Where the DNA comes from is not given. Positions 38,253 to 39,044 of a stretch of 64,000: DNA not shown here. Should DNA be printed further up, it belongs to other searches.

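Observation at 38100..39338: Signal-less M23 peptidase plus downstream lipoprotein as an effector/immunity-like pair, with a 35-nt relic of the lipoprotein gene 3' end upstream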

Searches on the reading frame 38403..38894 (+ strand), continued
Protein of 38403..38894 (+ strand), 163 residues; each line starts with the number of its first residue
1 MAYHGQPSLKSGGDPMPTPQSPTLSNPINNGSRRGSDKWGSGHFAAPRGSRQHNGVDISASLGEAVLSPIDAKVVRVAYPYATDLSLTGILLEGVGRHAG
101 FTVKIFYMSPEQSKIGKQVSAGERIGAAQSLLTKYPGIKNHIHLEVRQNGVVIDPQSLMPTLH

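Call 42: get_annotated_region(hit=H2, flank=5000)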
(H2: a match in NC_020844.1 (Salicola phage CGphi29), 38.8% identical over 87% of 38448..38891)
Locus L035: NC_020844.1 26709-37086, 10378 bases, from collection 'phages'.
description: Salicola phage CGphi29 genomic sequence.
organism: Salicola phage CGphi29 (NCBI taxid 754067)
taxonomy: Viruses; Duplodnaviria; Heunggongvirae; Uroviricota; Caudoviricetes
host: Salicola sp. M5 MPN 10^-2 23B; source: -; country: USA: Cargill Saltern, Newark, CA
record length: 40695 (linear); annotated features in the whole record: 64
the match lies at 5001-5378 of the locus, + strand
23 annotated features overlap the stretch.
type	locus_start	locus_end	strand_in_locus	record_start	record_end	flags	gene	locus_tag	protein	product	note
CDS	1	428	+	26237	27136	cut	-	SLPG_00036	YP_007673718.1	hypothetical protein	-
CDS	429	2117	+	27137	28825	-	-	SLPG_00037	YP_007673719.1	hypothetical protein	-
CDS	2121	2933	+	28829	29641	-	-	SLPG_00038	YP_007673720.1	hypothetical protein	-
CDS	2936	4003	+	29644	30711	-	-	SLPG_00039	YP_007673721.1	hypothetical protein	-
CDS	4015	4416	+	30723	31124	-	-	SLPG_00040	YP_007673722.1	hypothetical protein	-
CDS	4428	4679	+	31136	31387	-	-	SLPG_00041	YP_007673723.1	hypothetical protein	-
CDS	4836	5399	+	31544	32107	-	-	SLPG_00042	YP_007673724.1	hypothetical protein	-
CDS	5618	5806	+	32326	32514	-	-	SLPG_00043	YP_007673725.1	hypothetical protein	-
CDS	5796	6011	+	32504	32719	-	-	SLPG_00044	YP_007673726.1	hypothetical protein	-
CDS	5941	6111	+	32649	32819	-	-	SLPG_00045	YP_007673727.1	Rz-like spanin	-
CDS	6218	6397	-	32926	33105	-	-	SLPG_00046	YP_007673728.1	hypothetical protein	-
CDS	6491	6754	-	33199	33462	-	-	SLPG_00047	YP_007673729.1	hypothetical protein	-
CDS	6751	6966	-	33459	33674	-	-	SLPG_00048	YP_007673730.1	hypothetical protein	-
CDS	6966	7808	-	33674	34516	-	-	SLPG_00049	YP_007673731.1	hypothetical protein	-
CDS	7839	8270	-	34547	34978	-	-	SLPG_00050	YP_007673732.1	hypothetical protein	-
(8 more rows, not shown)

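Call 52: search_solved_structures(query=A2, max_evalue=0.001, show_alignments=2)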
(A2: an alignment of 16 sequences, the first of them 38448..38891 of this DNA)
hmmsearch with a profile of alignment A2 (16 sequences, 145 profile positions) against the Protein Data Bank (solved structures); distinct sequences matched with E-value up to 0.001: 7.
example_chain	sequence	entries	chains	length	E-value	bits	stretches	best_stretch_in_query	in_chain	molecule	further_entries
9non_B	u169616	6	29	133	6.5e-24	87.4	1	11-128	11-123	Leukocyte cell-derived chemotaxin-2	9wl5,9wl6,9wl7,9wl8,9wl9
5b0h_A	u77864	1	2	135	6.9e-24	87.3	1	11-128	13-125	Leukocyte cell-derived chemotaxin-2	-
9gy1_A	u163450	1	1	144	5.1e-07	32.6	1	23-142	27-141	Peptidase, M23 family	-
5kqb_A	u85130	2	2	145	0.00021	24.1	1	24-143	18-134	Peptidase M23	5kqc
8s3m_A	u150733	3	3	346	0.00062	22.6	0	35-133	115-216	Lytic endopeptidase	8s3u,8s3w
3tuf_B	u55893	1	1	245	0.0007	22.4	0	91-143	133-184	Stage II sporulation protein Q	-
3uz0_B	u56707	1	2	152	0.00075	22.3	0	48-140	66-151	Stage II sporulation protein Q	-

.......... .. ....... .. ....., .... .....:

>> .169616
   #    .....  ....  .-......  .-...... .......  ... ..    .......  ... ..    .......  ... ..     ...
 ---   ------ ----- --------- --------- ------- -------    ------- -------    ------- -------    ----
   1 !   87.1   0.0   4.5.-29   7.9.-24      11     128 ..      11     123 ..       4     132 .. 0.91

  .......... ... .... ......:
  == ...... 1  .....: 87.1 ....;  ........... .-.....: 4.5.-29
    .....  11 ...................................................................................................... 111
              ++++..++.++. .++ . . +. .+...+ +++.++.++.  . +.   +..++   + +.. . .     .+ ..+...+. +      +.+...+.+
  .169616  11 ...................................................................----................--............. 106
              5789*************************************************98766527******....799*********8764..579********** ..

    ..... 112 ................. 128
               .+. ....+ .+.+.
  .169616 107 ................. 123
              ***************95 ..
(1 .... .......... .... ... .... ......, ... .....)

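Call 76: predict_structure(alignment_id=A2)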
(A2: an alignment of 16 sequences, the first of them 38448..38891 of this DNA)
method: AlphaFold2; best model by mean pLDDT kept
length: 148 residues; sequences in the alignment: 16
mean_pLDDT: 93.7   pTM: 0.88
mean pLDDT of the five models: 93.7, 93.4, 93.2, 82.8, 77.9
residues with pLDDT >= 90: 129; 70-90: 13; 50-70: 3; < 50: 3
segments of 3 or more residues with pLDDT < 50: 1-3
pLDDT, mean of each block of 10 residues (from residue 1): 69 95 93 90 98 99 91 97 97 98 98 95 96 96 92
secondary structure, 60 per line:
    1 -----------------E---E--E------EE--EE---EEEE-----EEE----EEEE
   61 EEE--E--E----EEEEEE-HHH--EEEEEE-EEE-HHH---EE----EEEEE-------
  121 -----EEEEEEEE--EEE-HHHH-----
elements in order: E41-44 E50-52 E57-63 E74-79 E86-91 E93-95 E109-113 E126-133 E136-138 H140-143

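Call 81: fold_search(model_id=the predicted structure, library=pdb)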
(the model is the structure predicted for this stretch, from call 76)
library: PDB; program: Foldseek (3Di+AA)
matches with E <= 10: 372; with E <= 0.001: 59
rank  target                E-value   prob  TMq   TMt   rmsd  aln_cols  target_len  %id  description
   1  5b0h_A                2.9e-10  1.00  0.73  0.81   3.0       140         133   28  CRYSTAL STRUCTURE OF HUMAN LEUKOCYTE CELL-DERIVED CHEMOTAXIN 2 (released 2016-07-06)
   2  4bh5_A                1.1e-06  1.00  0.65  0.74   7.0       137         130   20  LytM domain of EnvC, an activator of cell wall amidases in Escherichia coli (released 2013-07-03)
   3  9gy1                  1.3e-06  1.00  0.65  0.72   3.5       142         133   23  High resolution crystal structure of StM23 peptidoglycan hydrolase (released 2025-06-04)
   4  6ue4_A                1.4e-06  1.00  0.63  0.28   4.6       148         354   19  ShyA Endopeptidase from Vibrio cholerae (Closed form) (released 2020-05-27)
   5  6ue4_B                2.2e-06  1.00  0.63  0.29   4.8       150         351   19  ShyA Endopeptidase from Vibrio cholerae (Closed form) (released 2020-05-27)
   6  8c0j_B                2.3e-06  1.00  0.63  0.70   6.9       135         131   21  Structure of AmiB enzymatic domain bound to the EnvC LytM domain (released 2023-06-14)
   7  7qrl_C                3.5e-06  1.00  0.64  0.64   4.0       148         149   20  LytM domain of DipM, a coordinator of a complex net of autolysins in Caulobacter crescentus (released 2023-06-21)
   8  5nmy_MODEL_1_A        4.9e-06  1.00  0.62  0.39   4.9       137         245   24  NMR solution structure of lysostaphin (released 2018-05-16)
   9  6u2a                  8.0e-06  1.00  0.57  0.25   5.9       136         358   24  ShyA endopeptidase from Vibrio cholera (open form) (released 2020-05-27)
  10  6jmy                  9.4e-06  1.00  0.58  0.35   6.9       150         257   18  Structure of wild type closed form of peptidoglycan peptidase (released 2020-01-15)
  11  4qpb_B                9.9e-06  1.00  0.61  0.67   5.4       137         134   22  Catalytic domain of the antimicrobial peptidase lysostaphin from Staphylococcus simulans crystallized in the absence o (released 2014-07-09)
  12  2hsi_A                9.9e-06  1.00  0.55  0.38   8.3       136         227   20  Crystal structure of putative peptidase M23 from pseudomonas aeruginosa, New York Structural Genomics Consortium (released 2006-08-08)
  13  7qrl_A                1.0e-05  1.00  0.66  0.69   4.9       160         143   20  LytM domain of DipM, a coordinator of a complex net of autolysins in Caulobacter crescentus (released 2023-06-21)
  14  8s3m_A                1.1e-05  1.00  0.55  0.25   4.9       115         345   23  LysTt72, a lytic endopeptidase from Thermus thermophilus MAT72 phage vB_Tt72 (released 2025-03-05)
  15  6jmx                  1.1e-05  1.00  0.59  0.36   6.8       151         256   17  Structure of open form of peptidoglycan peptidase (released 2020-01-15)
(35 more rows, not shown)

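Call 86: search_solved_structures(query=window:38448-38891:+, max_evalue=0.01, show_alignments=4)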
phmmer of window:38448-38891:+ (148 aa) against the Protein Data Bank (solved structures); distinct sequences matched with E-value up to 0.01: 3.
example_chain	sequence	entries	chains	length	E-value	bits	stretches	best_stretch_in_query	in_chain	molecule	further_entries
5b0h_A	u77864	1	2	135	1.1e-15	61.1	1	17-131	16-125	Leukocyte cell-derived chemotaxin-2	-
9non_B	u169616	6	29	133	1.3e-15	60.9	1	18-131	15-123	Leukocyte cell-derived chemotaxin-2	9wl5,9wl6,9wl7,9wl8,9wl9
9gy1_A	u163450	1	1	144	2.6e-05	27.5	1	26-141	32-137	Peptidase, M23 family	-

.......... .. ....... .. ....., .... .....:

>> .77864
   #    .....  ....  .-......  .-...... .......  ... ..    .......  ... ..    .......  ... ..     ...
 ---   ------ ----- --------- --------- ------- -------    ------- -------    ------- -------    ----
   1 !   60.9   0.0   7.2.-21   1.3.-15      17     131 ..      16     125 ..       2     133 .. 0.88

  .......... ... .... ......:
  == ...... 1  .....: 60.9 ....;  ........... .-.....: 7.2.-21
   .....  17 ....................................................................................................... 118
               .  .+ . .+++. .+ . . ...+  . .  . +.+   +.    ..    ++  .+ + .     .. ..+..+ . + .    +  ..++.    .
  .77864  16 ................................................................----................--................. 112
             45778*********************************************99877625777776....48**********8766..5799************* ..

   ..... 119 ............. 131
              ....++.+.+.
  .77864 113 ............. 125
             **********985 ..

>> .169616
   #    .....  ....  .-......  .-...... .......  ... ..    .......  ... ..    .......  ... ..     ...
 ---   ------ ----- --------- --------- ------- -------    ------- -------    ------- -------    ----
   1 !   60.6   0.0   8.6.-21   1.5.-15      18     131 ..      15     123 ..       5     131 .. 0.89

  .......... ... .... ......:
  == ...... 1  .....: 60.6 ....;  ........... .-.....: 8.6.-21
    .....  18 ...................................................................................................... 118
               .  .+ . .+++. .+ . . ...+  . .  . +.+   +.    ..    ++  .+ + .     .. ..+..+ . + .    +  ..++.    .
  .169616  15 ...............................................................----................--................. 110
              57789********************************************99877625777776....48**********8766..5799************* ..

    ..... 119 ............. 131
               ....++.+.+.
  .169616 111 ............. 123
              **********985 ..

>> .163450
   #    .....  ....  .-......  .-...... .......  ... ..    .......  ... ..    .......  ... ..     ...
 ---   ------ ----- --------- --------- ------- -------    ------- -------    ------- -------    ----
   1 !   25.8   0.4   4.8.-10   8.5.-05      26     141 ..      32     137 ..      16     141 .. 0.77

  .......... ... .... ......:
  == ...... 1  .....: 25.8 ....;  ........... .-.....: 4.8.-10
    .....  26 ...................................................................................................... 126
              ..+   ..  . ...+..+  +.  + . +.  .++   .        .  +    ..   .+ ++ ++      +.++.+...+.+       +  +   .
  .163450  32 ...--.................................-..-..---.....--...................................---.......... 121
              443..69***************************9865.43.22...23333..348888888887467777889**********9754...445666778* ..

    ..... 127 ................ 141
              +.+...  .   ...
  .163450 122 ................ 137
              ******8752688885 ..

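Call 96: search_protein_families(library=padloc, proteins=[window:38448-38894:+], max_evalue=0.01)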
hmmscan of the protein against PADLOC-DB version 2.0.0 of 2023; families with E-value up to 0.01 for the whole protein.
window:38448-38894:+ (148 aa): 0 families

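Call 97: search_protein_families(library=pfam, proteins=[L020:10481-11434:+, L025:10475-11164:+, L019:10646-11839:+, L021:10407-10880:+, L018:8396-8923:+, L018:3283-3771:+, L030:7663-7977:+, L030:8413-8826:+, L020:9383-10468:+, L025:8951-10471:+], max_evalue=0.01)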
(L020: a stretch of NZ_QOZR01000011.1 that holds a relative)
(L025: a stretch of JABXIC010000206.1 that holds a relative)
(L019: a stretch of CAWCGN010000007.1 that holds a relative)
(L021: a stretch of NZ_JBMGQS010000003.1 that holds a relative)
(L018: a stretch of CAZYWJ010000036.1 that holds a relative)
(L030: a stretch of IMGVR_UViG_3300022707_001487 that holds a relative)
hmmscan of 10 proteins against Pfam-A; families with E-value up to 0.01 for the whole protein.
L020:10481-11434:+ (317 aa): 0 families

L025:10475-11164:+ (229 aa): 0 families

L019:10646-11839:+ (397 aa): 0 families

L021:10407-10880:+ (157 aa): 0 families

L018:8396-8923:+ (175 aa): 0 families

L018:3283-3771:+ (162 aa): 2 families
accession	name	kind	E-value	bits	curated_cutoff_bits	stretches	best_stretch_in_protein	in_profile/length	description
PF05591.17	T6SS_VipA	-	0.0011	19.3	24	1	58-134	62-138/155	Type VI secretion system, VipA, VC_A0107 or Hcp2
PF12684.13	DUF3799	-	0.0082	16.4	26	1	95-143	54-101/233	PDDEXK-like domain of unknown function (DUF3799)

L030:7663-7977:+ (104 aa): 0 families

L030:8413-8826:+ (137 aa): 0 families

L020:9383-10468:+ (362 aa): 1 family
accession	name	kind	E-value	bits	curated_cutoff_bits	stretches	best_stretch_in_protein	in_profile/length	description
PF01551.29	Peptidase_M23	-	3e-10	40.6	28.7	1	239-342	2-96/96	Peptidase family M23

L025:8951-10471:+ (507 aa): 2 families
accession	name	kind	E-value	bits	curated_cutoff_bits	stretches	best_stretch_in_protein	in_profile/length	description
PF01551.29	Peptidase_M23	-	2.5e-08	34.5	28.7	1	383-482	2-90/96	Peptidase family M23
PF01471.23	PG_binding_1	-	5.8e-05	23.6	23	1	56-107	3-51/57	Putative peptidoglycan binding domain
